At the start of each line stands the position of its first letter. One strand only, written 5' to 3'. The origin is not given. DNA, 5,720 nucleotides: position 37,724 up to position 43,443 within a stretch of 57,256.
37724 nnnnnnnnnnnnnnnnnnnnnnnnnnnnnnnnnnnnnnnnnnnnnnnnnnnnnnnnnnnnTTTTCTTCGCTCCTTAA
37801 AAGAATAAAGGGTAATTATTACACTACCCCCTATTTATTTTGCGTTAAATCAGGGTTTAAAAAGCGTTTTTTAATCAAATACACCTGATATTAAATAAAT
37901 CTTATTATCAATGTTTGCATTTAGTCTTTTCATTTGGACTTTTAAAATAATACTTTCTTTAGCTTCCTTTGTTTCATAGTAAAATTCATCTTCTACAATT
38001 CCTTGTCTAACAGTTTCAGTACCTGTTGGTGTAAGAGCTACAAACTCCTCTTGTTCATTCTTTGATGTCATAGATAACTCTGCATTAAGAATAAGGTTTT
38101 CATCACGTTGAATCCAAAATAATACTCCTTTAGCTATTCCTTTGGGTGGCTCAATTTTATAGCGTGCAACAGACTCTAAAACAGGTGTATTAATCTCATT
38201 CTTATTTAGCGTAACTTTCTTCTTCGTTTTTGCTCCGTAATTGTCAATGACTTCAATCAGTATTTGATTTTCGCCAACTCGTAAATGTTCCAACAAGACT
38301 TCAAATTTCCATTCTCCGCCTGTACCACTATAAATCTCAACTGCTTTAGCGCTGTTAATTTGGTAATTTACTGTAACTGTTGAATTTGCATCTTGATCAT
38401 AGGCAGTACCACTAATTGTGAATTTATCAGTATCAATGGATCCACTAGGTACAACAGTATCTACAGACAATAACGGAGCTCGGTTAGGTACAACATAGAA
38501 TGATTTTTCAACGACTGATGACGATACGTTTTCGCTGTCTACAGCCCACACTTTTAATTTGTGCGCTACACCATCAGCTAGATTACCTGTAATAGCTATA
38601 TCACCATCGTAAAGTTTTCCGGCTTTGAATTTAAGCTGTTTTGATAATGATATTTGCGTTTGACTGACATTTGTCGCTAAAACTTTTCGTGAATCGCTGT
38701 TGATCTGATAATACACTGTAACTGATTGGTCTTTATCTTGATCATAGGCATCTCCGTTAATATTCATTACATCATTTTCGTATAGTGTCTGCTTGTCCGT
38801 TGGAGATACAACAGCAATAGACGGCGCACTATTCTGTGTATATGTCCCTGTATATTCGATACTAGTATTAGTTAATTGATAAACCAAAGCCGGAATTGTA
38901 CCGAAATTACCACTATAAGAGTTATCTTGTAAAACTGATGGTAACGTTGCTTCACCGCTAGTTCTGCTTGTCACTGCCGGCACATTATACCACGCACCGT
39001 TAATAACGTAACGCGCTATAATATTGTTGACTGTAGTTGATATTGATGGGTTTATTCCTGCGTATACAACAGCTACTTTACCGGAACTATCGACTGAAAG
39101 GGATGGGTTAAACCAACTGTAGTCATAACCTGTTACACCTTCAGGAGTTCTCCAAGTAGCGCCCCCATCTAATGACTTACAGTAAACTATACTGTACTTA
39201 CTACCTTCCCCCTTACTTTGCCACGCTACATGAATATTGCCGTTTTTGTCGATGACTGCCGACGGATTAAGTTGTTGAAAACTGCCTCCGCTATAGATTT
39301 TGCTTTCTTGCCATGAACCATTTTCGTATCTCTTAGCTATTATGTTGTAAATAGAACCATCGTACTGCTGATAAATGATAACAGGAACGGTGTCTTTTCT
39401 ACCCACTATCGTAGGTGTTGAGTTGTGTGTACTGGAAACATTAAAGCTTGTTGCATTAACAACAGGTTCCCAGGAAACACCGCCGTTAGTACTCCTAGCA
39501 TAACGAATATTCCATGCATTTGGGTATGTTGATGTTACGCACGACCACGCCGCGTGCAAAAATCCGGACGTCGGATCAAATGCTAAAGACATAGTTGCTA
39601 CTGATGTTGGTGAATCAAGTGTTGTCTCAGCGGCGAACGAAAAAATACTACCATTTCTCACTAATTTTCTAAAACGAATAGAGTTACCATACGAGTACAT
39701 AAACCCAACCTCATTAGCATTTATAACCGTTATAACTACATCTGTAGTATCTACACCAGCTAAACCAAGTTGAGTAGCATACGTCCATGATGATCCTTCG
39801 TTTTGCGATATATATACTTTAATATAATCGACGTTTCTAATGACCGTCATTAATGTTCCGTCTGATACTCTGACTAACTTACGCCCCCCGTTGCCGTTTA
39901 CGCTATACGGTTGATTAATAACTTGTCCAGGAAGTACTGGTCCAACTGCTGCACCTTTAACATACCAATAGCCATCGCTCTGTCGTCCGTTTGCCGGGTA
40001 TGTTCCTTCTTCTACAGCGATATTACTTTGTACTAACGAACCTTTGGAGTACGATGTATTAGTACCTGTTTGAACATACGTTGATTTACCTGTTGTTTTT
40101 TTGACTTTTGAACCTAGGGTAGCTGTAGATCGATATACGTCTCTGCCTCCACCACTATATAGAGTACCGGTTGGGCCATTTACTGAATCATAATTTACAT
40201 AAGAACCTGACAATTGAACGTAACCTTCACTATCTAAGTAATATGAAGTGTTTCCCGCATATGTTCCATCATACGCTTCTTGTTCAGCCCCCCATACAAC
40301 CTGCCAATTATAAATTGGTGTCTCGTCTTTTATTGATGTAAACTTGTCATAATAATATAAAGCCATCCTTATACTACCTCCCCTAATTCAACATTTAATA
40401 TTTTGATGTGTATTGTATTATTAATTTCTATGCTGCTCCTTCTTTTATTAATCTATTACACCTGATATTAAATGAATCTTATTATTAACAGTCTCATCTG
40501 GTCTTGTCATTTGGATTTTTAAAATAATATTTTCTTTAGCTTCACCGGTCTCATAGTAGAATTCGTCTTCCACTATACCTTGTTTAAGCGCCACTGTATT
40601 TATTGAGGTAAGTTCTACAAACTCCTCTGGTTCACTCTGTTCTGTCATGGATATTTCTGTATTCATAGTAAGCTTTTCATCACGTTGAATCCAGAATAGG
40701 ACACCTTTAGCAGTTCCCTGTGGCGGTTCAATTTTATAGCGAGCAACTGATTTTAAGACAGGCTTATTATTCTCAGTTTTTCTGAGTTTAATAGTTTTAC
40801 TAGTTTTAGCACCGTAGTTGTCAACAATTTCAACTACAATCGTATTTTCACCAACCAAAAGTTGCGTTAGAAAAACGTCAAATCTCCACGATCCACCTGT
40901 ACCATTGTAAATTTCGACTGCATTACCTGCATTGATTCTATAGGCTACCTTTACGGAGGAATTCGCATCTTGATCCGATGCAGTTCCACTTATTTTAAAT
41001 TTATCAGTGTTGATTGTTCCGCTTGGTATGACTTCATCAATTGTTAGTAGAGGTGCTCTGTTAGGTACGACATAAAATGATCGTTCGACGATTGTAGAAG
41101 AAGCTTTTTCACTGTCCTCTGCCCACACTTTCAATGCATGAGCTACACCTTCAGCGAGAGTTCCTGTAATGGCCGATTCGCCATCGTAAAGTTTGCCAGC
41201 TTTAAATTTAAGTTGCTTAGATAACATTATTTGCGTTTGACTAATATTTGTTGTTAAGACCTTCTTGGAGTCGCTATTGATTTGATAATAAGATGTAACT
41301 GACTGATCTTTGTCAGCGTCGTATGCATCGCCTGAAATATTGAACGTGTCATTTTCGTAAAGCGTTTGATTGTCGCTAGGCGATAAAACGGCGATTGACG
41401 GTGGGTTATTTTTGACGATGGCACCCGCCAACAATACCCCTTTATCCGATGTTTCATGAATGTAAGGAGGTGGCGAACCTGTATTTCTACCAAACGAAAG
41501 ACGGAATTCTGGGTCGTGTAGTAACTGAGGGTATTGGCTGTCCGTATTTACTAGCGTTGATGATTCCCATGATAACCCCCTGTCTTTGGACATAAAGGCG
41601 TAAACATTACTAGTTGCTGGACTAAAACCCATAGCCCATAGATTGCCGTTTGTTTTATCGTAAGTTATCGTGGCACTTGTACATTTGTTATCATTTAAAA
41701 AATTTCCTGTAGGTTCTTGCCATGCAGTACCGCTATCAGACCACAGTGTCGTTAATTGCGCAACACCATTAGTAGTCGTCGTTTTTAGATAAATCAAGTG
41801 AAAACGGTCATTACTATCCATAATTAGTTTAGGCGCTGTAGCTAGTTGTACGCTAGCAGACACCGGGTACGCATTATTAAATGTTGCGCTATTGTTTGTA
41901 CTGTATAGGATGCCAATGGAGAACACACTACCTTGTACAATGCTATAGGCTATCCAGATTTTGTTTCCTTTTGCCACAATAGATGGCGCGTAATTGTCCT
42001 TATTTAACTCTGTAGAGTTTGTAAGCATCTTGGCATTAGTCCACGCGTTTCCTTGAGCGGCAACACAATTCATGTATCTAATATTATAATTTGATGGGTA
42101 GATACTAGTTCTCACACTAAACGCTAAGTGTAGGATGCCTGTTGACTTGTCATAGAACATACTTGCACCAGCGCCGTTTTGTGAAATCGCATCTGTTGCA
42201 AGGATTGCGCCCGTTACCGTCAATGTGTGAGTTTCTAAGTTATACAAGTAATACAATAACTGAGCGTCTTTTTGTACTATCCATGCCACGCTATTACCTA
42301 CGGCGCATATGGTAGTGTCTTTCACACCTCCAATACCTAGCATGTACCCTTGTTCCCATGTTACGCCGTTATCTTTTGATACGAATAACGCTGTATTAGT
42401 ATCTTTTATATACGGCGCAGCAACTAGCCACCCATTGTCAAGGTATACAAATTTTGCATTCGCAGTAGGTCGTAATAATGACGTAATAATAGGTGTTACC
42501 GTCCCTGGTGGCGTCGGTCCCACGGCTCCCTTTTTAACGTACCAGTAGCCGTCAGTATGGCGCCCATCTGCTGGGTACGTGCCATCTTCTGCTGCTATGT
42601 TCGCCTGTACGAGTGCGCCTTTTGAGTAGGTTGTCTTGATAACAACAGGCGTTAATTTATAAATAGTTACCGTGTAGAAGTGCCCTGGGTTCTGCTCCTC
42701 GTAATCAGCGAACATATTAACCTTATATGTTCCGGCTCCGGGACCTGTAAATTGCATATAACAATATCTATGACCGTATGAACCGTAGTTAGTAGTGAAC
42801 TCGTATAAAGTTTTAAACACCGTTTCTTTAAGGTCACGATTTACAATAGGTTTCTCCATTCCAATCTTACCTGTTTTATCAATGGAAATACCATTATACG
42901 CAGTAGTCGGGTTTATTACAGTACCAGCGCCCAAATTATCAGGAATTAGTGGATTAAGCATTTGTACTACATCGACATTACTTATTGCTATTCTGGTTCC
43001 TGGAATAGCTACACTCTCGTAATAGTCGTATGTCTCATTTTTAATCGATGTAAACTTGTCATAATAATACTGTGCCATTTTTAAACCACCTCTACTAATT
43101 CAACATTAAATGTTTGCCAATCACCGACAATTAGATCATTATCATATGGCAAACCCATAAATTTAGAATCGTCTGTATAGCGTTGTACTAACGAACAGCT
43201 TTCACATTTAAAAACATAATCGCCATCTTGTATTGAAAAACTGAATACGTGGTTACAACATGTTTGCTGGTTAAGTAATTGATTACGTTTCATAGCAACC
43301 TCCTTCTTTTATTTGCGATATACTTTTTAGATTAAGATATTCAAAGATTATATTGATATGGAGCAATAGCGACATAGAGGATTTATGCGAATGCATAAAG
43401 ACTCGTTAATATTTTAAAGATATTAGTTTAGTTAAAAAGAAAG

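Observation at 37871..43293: Ectopic second receptor-binding locus: two BNR/Asp-box propeller fibre genes between the replication and plasmid-maintenance modules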

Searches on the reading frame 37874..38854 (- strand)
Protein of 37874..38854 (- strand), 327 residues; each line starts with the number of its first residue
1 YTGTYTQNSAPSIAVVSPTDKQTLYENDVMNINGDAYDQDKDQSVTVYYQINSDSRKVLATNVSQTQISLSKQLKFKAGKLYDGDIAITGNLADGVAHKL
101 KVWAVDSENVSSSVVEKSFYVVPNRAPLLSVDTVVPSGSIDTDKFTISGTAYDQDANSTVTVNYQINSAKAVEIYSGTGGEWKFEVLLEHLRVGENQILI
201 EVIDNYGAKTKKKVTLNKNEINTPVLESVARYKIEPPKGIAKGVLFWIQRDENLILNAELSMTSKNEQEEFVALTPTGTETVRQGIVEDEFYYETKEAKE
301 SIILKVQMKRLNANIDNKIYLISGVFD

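Call 82: predict_structure(alignment_id=A3)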
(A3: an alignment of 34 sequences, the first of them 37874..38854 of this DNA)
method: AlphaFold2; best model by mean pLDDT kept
length: 327 residues; sequences in the alignment: 34
mean_pLDDT: 92.0   pTM: 0.62
mean pLDDT of the five models: 92.0, 91.4, 91.1, 90.4, 90.4
residues with pLDDT >= 90: 255; 70-90: 58; 50-70: 13; < 50: 1
segments of 3 or more residues with pLDDT < 50: none
pLDDT, mean of each block of 10 residues (from residue 1): 70 96 94 97 94 96 94 95 96 95 96 98 92 76 88 84 95 94 92 93 92 90 82 92 96 95 91 97 97 95 94 86 93
secondary structure, 60 per line:
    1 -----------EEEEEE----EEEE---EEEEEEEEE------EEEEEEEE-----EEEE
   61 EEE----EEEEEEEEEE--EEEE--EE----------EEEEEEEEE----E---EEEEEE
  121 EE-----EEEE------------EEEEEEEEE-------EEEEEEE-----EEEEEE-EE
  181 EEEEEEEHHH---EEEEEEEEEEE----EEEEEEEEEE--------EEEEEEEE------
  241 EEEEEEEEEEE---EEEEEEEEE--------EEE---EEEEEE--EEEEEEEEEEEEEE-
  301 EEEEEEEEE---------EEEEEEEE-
elements in order: E12-17 E22-25 E29-37 E44-51 E57-63 E68-77 E80-83 E98-106 E115-122 E128-131 E144-152 E160-166 E172-177 E179-187 E194-204 E209-218 E227-234 E241-251 E255-263 E272-274 E278-283 E286-299 E301-309 E319-326

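Call 87: fold_search(model_id=the predicted structure, library=pdb)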
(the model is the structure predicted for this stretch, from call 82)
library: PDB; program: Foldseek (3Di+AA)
matches with E <= 10: 1875; with E <= 0.001: 252
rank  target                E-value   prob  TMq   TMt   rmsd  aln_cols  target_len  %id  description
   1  4tsh_B                1.7e-07  1.00  0.31  0.23  18.8       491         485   11  A Novel Protein Fold Forms an Intramolecular Lock to Stabilize the Tertiary Structure of Streptococcus mutans Adhesin  (released 2014-10-22)
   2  3pdd                  2.2e-07  1.00  0.24  0.39  12.7       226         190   18  Structures of Clostridium thermocellum CbhA fibronectin(III)-like modules (released 2011-11-23)
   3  7uzs                  5.2e-07  1.00  0.34  0.20   7.7       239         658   15  Protein 4.2 (local refinement from consensus reconstruction of ankyrin complex classes) (released 2022-07-20)
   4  2yn5_A                6.6e-07  1.00  0.23  0.26  15.2       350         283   13  Structural insight into the giant calcium-binding adhesin SiiE: implications for the adhesion of Salmonella enterica t (released 2013-04-03)
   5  6zdx_B                8.9e-07  1.00  0.20  0.18  27.0       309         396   10  RIFIN variable region bound to LILRB1 ectodomain (released 2020-07-22)
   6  8csw                  9.3e-07  1.00  0.34  0.20   7.6       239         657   15  Local refinement of protein 4.2 in Class 2 of erythrocyte ankyrin-1 complex (released 2022-07-20)
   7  6e57_A                1.5e-06  1.00  0.20  0.16  26.3       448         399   12  Bacteroides ovatus mixed-linkage glucan utilization locus (MLGUL) SGBP-B in complex with mixed-linkage heptasaccharide (released 2019-05-29)
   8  4kkq_A                1.8e-06  1.00  0.23  0.31  21.1       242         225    9  Crystal structure of Vibrio cholerae RbmA (crystal form 1) (released 2013-05-22)
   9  8cs9_X                1.9e-06  1.00  0.34  0.20   7.5       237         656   15  Composite reconstruction of Class 1 of the erythrocyte ankyrin-1 complex (released 2022-07-20)
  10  4liq_E                2.2e-06  1.00  0.25  0.18  17.9       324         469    9  Structure of the extracellular domain of human CSF-1 receptor in complex with the Fab fragment of RG7155 (released 2014-06-18)
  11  5irb_B                2.3e-06  1.00  0.29  0.29  12.3       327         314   12  Structural insight into host cell surface retention of a 1.5-MDa bacterial ice-binding adhesin (released 2017-07-19)
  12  2yn3_C                2.4e-06  1.00  0.23  0.26  16.0       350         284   13  Structural insight into the giant calcium-binding adhesin SiiE: implications for the adhesion of Salmonella enterica t (released 2013-04-03)
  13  6za2_A                2.8e-06  1.00  0.22  0.08  37.7       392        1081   11  Crystal structure of dimeric latent PorU from Porphyromonas gingivalis (released 2021-09-29)
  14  6e9b_C                3.2e-06  1.00  0.20  0.17  25.8       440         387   12  Bacteroides ovatus mixed-linkage glucan utilization locus (MLGUL) SGBP-B in complex with mixed-linkage heptasaccharide (released 2019-05-15)
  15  7tvz_E                3.4e-06  1.00  0.36  0.20   7.5       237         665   13  Cryo-EM structure of human band 3-protein 4.2 complex in diagonal conformation (released 2022-06-08)
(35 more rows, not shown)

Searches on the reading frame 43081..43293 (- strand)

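Call 4: search_protein_families(library=pfam, proteins=[window:43081-43293:-], max_evalue=0.1)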
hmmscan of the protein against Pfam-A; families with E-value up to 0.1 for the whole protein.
window:43081-43293:- (70 aa): 1 family
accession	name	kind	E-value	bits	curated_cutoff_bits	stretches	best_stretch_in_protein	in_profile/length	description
PF05207.18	Zn_ribbon_CSL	-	0.045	13.9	29.2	1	20-36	30-49/55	CSL zinc finger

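Call 5: search_protein_families(library=phrogs, proteins=[window:43081-43293:-], max_evalue=0.01)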
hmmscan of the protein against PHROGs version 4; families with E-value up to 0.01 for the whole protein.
window:43081-43293:- (70 aa): 0 families
